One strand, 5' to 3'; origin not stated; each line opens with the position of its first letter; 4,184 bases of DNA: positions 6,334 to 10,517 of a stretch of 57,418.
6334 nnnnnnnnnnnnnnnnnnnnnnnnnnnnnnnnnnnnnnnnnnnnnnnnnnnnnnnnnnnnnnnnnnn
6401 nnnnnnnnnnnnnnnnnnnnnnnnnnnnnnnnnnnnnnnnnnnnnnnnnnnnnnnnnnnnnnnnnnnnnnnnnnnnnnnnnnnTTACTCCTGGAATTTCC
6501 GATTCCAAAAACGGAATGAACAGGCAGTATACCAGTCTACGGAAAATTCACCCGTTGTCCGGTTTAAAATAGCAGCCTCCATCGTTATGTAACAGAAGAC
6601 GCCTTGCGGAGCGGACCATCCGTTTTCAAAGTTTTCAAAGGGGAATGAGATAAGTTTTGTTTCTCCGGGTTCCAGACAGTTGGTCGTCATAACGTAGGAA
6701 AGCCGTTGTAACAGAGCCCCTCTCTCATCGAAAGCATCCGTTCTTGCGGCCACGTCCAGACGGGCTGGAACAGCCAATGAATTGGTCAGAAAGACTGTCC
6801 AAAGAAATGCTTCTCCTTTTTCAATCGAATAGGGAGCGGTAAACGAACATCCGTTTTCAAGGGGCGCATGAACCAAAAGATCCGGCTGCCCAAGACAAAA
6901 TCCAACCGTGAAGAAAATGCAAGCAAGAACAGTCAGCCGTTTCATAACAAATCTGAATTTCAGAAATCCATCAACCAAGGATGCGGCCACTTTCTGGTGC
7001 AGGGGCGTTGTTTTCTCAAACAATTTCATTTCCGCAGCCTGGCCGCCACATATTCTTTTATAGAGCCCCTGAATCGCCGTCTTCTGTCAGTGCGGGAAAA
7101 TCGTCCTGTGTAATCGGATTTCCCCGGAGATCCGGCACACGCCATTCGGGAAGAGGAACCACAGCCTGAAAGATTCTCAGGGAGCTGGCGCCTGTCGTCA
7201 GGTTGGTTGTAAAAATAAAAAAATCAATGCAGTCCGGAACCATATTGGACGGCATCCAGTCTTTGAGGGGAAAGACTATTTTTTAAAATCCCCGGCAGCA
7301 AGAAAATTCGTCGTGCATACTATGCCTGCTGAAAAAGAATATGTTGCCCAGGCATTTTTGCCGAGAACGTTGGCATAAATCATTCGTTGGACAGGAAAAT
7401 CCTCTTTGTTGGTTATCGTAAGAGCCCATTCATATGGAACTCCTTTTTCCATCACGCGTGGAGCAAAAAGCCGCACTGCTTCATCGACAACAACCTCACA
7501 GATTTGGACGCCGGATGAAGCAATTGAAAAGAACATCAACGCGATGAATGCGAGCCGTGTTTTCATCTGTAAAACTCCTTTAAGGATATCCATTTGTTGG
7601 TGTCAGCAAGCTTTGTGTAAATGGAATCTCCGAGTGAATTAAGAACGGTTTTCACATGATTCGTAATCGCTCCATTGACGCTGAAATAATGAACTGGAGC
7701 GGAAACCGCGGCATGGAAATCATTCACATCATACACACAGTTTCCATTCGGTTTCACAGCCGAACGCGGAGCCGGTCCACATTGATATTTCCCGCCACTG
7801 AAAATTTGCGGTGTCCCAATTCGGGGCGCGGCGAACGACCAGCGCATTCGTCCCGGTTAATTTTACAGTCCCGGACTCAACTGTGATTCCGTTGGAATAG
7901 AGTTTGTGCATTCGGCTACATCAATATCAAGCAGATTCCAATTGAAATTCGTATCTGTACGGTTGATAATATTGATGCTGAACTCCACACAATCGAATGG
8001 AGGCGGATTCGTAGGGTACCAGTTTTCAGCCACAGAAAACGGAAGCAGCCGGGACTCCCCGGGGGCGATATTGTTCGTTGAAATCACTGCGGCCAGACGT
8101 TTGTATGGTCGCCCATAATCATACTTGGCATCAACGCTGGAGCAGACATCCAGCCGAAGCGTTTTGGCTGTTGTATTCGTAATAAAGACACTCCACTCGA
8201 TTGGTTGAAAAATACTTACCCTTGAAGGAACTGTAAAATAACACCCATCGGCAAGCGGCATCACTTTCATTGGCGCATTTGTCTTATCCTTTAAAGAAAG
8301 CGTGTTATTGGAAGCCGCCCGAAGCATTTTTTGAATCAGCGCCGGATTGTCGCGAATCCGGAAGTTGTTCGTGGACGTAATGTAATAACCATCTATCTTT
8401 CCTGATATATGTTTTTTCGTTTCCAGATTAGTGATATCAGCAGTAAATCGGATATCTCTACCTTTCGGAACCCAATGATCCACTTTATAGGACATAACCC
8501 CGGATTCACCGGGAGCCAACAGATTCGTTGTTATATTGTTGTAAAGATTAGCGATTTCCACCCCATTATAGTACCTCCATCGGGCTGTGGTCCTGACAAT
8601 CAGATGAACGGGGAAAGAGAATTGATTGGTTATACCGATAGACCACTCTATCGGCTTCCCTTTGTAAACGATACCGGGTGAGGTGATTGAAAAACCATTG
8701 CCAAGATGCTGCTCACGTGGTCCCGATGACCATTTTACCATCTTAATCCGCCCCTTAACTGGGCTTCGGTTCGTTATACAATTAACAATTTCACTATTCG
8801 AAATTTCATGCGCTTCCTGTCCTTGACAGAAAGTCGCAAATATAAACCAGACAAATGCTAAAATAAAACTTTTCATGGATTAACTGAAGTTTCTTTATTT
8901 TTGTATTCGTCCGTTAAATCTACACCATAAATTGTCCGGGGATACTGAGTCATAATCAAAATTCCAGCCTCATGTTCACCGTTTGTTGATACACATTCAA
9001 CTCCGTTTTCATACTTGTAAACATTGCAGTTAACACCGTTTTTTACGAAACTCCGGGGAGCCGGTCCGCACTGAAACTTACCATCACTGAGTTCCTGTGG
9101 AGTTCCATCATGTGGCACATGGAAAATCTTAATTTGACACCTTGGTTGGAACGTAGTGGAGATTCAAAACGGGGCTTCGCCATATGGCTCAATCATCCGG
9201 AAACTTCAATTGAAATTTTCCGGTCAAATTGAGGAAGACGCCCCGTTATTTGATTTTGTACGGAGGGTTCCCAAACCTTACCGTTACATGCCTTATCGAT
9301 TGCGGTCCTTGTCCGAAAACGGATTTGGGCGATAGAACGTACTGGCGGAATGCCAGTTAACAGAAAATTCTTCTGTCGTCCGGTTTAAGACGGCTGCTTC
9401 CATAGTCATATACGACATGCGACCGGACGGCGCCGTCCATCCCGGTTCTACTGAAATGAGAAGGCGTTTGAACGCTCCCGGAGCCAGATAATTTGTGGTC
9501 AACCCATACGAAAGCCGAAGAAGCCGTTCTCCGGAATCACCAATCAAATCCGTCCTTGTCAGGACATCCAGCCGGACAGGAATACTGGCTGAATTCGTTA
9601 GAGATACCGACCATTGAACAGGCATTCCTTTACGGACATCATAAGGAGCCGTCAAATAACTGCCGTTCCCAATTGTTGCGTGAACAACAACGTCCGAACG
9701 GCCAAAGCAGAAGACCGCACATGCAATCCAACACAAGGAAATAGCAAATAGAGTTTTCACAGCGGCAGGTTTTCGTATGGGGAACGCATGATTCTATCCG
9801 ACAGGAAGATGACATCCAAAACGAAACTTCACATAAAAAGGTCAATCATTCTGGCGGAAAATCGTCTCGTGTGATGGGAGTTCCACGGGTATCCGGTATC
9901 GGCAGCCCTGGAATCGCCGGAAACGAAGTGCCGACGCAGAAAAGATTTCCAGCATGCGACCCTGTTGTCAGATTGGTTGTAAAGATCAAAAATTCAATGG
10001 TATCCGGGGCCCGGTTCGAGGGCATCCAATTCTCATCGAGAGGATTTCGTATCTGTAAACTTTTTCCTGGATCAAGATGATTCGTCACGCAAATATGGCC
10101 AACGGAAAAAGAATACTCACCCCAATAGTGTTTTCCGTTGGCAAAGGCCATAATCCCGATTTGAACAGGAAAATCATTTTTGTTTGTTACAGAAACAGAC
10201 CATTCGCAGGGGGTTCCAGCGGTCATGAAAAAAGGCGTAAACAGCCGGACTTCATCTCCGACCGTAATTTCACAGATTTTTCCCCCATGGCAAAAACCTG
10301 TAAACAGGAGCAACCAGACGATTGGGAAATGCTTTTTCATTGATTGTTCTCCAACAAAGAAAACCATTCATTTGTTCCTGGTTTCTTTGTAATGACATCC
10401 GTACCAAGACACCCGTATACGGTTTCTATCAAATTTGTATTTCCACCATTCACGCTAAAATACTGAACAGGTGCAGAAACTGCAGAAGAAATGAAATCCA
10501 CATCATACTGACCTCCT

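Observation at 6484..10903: AT-rich island: three tandem cassettes of truncated animal-type transglutaminase cores, each followed by secreted beta-barrel proteins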

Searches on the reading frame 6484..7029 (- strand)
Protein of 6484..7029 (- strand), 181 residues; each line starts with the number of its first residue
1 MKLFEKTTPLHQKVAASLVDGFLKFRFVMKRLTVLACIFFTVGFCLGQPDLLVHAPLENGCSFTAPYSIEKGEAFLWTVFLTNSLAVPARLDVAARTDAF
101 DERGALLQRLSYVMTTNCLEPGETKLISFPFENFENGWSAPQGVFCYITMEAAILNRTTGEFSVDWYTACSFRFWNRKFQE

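Call 4: search_protein_families(library=pfam, proteins=[window:6484-7029:-], max_evalue=1)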
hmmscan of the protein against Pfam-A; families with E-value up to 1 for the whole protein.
window:6484-7029:- (181 aa): 1 family
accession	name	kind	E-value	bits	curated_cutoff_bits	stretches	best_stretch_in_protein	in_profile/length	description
PF12735.13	IgD3_Trs65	-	0.009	16.1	27.4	1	61-95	27-62/172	TRAPP trafficking subunit Trs65 IgD3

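Call 77: search_protein_families(library=ncbifam, proteins=[window:6484-6945:-], max_evalue=0.01)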
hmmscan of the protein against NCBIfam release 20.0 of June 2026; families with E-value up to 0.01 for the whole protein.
window:6484-6945:- (153 aa): 0 families

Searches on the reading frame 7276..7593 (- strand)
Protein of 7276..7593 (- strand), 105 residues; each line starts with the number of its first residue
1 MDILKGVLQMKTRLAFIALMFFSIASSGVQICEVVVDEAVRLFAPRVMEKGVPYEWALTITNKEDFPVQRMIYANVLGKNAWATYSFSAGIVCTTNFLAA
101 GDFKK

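Call 4: search_protein_families(library=pfam, proteins=[window:7276-7593:-], max_evalue=1)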
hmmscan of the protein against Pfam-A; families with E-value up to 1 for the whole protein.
window:7276-7593:- (105 aa): 1 family
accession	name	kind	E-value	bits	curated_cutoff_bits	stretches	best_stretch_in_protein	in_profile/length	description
PF21063.2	Reovirus_L2_GTase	-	0.16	11.6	27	1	10-57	158-205/247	Reovirus core-spike protein lambda-2 (L2), GTase domain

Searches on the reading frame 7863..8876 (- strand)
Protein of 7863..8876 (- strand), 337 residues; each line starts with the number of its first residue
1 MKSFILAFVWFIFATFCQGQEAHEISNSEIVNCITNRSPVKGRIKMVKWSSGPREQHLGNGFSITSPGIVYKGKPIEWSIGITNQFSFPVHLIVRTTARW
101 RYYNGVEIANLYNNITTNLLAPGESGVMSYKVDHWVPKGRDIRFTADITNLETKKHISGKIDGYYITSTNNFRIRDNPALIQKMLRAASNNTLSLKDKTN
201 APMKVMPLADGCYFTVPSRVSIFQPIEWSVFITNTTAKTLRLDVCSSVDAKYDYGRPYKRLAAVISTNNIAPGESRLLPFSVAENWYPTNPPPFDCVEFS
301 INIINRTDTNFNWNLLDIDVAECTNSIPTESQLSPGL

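Call 4: search_protein_families(library=pfam, proteins=[window:7863-8876:-], max_evalue=1)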
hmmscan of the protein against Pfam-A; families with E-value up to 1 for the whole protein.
window:7863-8876:- (337 aa): 1 family
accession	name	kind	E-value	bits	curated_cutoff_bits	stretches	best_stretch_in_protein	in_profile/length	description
PF12735.13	IgD3_Trs65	-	0.0016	18.5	27.4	0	214-245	29-61/172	TRAPP trafficking subunit Trs65 IgD3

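Call 77: search_protein_families(library=ncbifam, proteins=[window:7863-8876:-], max_evalue=0.01)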
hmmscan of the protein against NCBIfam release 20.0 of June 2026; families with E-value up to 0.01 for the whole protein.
window:7863-8876:- (337 aa): 0 families

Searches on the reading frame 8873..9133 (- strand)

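Call 4: search_protein_families(library=pfam, proteins=[window:8873-9133:-], max_evalue=1)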
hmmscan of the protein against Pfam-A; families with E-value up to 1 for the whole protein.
window:8873-9133:- (86 aa): 1 family
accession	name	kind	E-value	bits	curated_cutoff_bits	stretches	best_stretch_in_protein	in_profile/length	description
PF03527.20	RHS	-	0.097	13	27.9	1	4-18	4-18/38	RHS protein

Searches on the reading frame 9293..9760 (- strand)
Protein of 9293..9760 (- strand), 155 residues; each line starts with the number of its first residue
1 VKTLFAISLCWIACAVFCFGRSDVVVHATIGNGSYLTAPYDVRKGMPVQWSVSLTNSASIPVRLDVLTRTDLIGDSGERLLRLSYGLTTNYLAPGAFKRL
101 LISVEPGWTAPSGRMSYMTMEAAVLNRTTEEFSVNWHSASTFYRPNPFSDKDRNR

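Call 4: search_protein_families(library=pfam, proteins=[window:9293-9760:-], max_evalue=1)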
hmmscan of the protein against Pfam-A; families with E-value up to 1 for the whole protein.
window:9293-9760:- (155 aa): 0 families

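Call 27: search_solved_structures(query=A4, max_evalue=10, show_alignments=3)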
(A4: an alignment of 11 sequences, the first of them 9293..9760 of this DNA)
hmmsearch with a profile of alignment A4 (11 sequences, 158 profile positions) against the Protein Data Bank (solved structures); distinct sequences matched with E-value up to 10: 1.
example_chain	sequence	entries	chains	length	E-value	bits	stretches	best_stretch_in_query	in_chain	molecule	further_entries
2m6o_A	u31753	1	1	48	1.1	12.1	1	27-60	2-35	Uncharacterized protein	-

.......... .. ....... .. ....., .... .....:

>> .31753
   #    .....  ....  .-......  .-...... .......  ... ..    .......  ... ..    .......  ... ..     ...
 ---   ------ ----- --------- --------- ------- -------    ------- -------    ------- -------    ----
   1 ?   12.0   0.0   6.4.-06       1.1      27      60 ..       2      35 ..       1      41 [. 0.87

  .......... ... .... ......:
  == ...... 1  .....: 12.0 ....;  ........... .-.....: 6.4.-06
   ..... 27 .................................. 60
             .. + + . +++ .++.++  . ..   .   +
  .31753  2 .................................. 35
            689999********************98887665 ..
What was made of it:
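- Tried and rejected: No TGase hit (call 27).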

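Call 37: predict_structure(alignment_id=A4)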
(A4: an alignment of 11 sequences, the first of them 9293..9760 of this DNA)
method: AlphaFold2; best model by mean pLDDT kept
length: 155 residues; sequences in the alignment: 11
mean_pLDDT: 81.1   pTM: 0.69
mean pLDDT of the five models: 81.1, 80.6, 78.0, 75.0, 72.8
residues with pLDDT >= 90: 60; 70-90: 63; 50-70: 20; < 50: 12
segments of 3 or more residues with pLDDT < 50: 144-155
pLDDT, mean of each block of 10 residues (from residue 1): 79 68 75 88 81 94 95 88 93 96 81 78 93 81 48 43
secondary structure, 60 per line:
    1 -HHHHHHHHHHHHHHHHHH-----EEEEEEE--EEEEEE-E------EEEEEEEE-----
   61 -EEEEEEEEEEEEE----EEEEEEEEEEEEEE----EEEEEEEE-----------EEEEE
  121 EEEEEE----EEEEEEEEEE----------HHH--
elements in order: H2-19 E25-31 E34-39 E48-55 E62-74 E79-92 E97-104 E116-126 E131-140
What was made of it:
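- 9293..9760 (-): Barrel protein B1: signal peptide plus one barrel-1-like domain. The Tyr is replaced (GDSG). AF2 model has pLDDT 81 and is all-beta (call 37).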

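Call 41: fold_search(model_id=the predicted structure, library=pdb)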
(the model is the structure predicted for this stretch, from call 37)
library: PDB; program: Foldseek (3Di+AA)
matches with E <= 10: 1706; with E <= 0.001: 162
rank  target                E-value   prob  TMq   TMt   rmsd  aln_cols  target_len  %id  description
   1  5uj6_A                1.6e-05  1.00  0.42  0.10   6.0       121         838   16  Crystal Structure of Bacteroides Uniformis beta-glucuronidase (released 2017-06-28)
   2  8til_A                1.6e-05  1.00  0.38  0.25   6.7       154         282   10  Human ACKR3 phosphorylated by GRK5 in complex with Arrestin3 reconstructed without receptor/micelle (released 2025-01-22)
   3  8hst_A                1.8e-05  1.00  0.41  0.21   9.0       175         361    9  The structure of rat beta-arrestin1 (released 2023-07-19)
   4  8jru_A                2.0e-05  1.00  0.45  0.24   7.1       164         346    9  Cryo-EM structure of the glucagon receptor bound to beta-arrestin 1 in ligand-free state (released 2023-08-16)
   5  9mba_C                2.2e-05  1.00  0.46  0.26   5.8       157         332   11  Cryo-EM structure of complex of transducer-bound GPCR (released 2025-10-01)
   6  1ggy_A                2.3e-05  1.00  0.58  0.14   7.4       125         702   10  HUMAN FACTOR XIII WITH YTTERBIUM BOUND IN THE ION SITE (released 1999-02-16)
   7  9dnm_A                2.7e-05  1.00  0.39  0.18   7.4       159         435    9  Structure of rat beta-arrestin 1 bound to allosteric inhibitor (released 2025-01-22)
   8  7uzs                  3.5e-05  1.00  0.57  0.15   3.1       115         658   14  Protein 4.2 (local refinement from consensus reconstruction of ankyrin complex classes) (released 2022-07-20)
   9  4kty_B                3.5e-05  1.00  0.60  0.15   9.0       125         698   12  Fibrin-stabilizing factor with a bound ligand (released 2013-12-04)
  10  7r0c_C                4.1e-05  1.00  0.44  0.23   7.2       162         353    9  Structure of the AVP-V2R-arrestin2-ScFv30 complex (released 2022-09-14)
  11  5mhn_B                4.6e-05  1.00  0.59  0.15   2.6       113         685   10  FXIIIa in complex with the inhibitor ZED2360 (released 2017-12-20)
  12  3gd1_C                4.6e-05  1.00  0.44  0.23   6.4       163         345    9  Structure of an Arrestin/Clathrin complex reveals a novel clathrin binding domain that modulates receptor trafficking (released 2009-08-25)
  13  5mho_B                4.8e-05  1.00  0.60  0.15   2.3       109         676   11  FXIIIa in complex with the inhibitor ZED2369 (released 2017-12-20)
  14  8cs9_X                4.8e-05  1.00  0.58  0.15   9.5       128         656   12  Composite reconstruction of Class 1 of the erythrocyte ankyrin-1 complex (released 2022-07-20)
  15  5uj6_B                4.8e-05  1.00  0.42  0.10   6.0       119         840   17  Crystal Structure of Bacteroides Uniformis beta-glucuronidase (released 2017-06-28)
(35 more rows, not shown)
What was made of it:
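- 9293..9760 (-): Foldseek gives its best TM-scores to FXIII-A and protein 4.2 (call 41).
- On Pfam Transglut_C (barrel) for the small secreted proteins: Foldseek best TM-scores go to FXIII-A and protein 4.2 (call 41).
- Foldseek gives its highest TM-scores to FXIII-A and protein 4.2: 0.57-0.60, with rmsd 2.2-3.1 in the cleanest alignments (call 41).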

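Call 77: search_protein_families(library=ncbifam, proteins=[window:9293-9760:-], max_evalue=0.01)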
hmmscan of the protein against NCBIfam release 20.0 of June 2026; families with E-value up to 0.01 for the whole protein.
window:9293-9760:- (155 aa): 0 families

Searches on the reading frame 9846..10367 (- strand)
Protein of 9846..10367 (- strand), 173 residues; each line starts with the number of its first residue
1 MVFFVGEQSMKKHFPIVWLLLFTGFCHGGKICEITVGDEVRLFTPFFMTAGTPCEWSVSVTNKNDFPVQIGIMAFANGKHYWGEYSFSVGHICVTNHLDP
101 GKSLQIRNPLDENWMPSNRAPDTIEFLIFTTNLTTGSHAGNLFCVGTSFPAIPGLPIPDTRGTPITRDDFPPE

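Call 4: search_protein_families(library=pfam, proteins=[window:9846-10367:-], max_evalue=1)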
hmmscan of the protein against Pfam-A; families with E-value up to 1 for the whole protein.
window:9846-10367:- (173 aa): 0 families

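Call 20: find_homologous_proteins(query=A3, max_evalue=0.001)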
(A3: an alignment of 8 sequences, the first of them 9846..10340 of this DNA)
Query A3 (8 sequences) (164 aa, profile of the alignment): 9 proteins with E <= 0.001 among 3824 candidates.
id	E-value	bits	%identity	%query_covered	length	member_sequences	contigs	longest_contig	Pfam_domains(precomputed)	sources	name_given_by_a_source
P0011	1.8e-56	208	27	67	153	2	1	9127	-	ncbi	ncbi:MAG: hypothetical protein ACI4QT_08465 [Kiritimatiellia bacterium]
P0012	2.3e-53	198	99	100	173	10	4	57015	-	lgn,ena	-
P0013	4.7e-52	194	27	53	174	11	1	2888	-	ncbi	-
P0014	1.0e-50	189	27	53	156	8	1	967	-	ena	-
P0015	3.2e-49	185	29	67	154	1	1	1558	-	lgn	-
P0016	2.5e-47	179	23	69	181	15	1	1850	-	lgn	-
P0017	4.2e-47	178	28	65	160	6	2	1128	-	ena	-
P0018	2.7e-29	120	29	34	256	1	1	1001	PF12849.13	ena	-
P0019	7.0e-21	93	26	44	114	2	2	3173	-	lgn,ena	-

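Call 21: find_encoding_contigs(protein=P0012, flank=10000, max_places=6)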
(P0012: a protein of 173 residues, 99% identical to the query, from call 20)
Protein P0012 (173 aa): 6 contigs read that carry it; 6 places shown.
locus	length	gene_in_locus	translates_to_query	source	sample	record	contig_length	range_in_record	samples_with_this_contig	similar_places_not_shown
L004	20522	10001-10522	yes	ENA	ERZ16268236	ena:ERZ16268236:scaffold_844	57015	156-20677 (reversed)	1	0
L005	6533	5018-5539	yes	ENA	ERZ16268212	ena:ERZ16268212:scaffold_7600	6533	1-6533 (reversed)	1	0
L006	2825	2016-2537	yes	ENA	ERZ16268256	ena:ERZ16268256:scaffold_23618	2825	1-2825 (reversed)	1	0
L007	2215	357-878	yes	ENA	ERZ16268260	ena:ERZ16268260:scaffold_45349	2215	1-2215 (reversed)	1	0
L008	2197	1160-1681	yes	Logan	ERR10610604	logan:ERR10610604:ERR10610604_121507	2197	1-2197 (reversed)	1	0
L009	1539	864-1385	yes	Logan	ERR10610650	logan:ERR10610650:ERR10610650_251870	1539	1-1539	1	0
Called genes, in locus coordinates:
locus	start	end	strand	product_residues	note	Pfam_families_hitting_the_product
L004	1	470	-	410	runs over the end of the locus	PF12704:MacB_PCD, PF02687:FtsX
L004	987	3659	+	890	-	PF00171:Aldedh, PF00465:Fe-ADH, PF13685:Fe-ADH_2 (weak), PF25137:ADH_Fe_C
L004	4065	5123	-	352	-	PF01118:Semialdhyde_dh, PF02774:Semialdhyde_dhC, PF22698:Semialdhyde_dhC_1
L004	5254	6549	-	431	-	PF00749:tRNA-synt_1c, PF19269:Anticodon_2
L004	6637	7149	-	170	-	PF00731:AIRC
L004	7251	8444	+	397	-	PF08239:SH3_3 (weak)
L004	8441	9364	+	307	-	PF02401:LYTB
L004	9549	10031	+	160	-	PF01841:Transglut_core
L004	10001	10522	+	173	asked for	-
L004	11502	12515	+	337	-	-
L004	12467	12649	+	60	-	-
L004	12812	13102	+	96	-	-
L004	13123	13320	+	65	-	-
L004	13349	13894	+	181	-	-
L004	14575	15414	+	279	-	PF03935:SKN1_KRE6_Sbg1 (faint), PF00722:Glyco_hydro_16, PF26113:GH16_XgeA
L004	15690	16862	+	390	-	-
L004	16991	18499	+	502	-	PF00149:Metallophos, PF12850:Metallophos_2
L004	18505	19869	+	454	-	PF10396:TrmE_N, PF12631:MnmE_helical, PF01926:MMR_HSR1, PF02421:FeoB_N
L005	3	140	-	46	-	?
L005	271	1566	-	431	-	PF00749:tRNA-synt_1c, PF19269:Anticodon_2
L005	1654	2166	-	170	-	PF00731:AIRC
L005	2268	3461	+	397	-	PF08239:SH3_3 (weak)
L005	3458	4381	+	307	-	PF02401:LYTB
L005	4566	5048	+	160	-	PF01841:Transglut_core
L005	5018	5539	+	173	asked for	-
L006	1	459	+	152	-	?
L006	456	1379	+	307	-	PF02401:LYTB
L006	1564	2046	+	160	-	PF01841:Transglut_core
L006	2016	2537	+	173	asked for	-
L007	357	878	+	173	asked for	-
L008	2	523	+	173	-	?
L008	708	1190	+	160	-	PF01841:Transglut_core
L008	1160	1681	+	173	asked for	-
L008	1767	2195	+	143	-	?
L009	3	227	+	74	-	?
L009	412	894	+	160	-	PF01841:Transglut_core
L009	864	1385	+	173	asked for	-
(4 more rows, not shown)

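Call 77: search_protein_families(library=ncbifam, proteins=[window:9846-10340:-], max_evalue=0.01)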
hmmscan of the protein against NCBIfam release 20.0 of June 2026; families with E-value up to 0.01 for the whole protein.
window:9846-10340:- (164 aa): 0 families
